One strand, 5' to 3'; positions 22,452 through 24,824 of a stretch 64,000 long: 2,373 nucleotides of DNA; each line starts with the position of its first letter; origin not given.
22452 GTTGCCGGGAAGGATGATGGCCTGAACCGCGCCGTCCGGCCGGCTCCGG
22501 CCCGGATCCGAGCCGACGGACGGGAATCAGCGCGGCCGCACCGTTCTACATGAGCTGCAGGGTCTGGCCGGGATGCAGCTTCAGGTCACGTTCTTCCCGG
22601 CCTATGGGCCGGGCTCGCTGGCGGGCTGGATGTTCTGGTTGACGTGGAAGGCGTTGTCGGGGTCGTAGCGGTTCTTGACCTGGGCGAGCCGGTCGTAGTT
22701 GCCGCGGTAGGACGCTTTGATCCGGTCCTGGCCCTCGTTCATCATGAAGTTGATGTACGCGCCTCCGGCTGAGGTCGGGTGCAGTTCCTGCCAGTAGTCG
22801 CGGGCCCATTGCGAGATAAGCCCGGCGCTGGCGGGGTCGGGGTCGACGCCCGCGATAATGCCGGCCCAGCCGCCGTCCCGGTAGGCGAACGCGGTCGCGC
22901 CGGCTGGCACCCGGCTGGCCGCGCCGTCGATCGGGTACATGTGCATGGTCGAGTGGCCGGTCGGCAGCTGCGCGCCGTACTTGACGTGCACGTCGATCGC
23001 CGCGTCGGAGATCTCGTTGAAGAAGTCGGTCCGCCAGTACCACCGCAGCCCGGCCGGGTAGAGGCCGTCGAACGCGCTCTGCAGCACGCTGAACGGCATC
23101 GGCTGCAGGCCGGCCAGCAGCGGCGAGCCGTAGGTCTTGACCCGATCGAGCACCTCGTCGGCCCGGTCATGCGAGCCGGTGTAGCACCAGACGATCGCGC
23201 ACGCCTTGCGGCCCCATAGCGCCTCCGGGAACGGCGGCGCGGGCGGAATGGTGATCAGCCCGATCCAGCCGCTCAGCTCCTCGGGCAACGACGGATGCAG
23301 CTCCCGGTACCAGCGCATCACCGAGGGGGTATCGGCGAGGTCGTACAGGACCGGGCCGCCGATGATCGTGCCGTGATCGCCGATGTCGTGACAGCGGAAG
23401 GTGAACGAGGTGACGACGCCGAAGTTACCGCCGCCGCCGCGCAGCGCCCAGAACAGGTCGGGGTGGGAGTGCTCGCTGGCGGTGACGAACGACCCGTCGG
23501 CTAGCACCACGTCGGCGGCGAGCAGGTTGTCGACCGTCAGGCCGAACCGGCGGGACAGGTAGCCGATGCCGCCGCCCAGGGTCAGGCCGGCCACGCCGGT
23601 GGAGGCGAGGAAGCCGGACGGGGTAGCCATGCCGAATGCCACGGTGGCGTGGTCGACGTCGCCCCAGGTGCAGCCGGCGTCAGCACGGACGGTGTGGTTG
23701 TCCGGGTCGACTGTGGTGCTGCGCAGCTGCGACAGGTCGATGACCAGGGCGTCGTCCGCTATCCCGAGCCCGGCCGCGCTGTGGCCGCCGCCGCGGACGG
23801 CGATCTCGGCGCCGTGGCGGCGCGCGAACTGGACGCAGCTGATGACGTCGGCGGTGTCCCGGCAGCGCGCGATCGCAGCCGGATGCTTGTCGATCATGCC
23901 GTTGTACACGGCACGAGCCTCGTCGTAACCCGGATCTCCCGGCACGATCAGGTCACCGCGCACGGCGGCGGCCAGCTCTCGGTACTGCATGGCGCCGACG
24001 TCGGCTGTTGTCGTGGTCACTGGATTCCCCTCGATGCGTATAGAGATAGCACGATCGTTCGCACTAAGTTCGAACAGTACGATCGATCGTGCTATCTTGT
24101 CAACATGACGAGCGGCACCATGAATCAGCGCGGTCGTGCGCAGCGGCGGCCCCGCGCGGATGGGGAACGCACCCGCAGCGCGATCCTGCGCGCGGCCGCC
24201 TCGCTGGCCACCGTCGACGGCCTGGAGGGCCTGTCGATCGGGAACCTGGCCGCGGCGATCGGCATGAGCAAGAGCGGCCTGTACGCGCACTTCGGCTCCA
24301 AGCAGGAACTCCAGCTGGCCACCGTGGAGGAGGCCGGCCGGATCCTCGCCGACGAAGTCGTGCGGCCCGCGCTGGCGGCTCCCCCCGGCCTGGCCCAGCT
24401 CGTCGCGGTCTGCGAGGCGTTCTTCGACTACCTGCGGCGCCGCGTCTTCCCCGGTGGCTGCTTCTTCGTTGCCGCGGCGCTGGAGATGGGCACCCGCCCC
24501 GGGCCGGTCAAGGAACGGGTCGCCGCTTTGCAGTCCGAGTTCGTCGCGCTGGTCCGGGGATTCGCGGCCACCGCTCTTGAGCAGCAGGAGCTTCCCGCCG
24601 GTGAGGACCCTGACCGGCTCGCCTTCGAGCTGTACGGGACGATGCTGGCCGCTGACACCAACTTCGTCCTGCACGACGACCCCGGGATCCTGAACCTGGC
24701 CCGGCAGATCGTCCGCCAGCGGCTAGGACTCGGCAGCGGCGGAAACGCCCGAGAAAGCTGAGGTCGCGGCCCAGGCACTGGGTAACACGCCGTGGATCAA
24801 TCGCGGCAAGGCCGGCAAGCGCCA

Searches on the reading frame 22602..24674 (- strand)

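Call 33: search_protein_families(library=pfam, proteins=[window:22602-24674:-], max_evalue=0.001)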
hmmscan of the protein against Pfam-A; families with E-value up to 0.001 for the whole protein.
window:22602-24674:- (690 aa): 2 families
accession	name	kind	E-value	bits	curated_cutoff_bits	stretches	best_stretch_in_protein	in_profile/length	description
PF01565.28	FAD_binding_4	-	5.3e-32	110.9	26.4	1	265-399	1-138/139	FAD binding domain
PF08031.17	BBE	-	2.3e-12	47.2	20.6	1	639-682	1-44/45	Berberine and berberine like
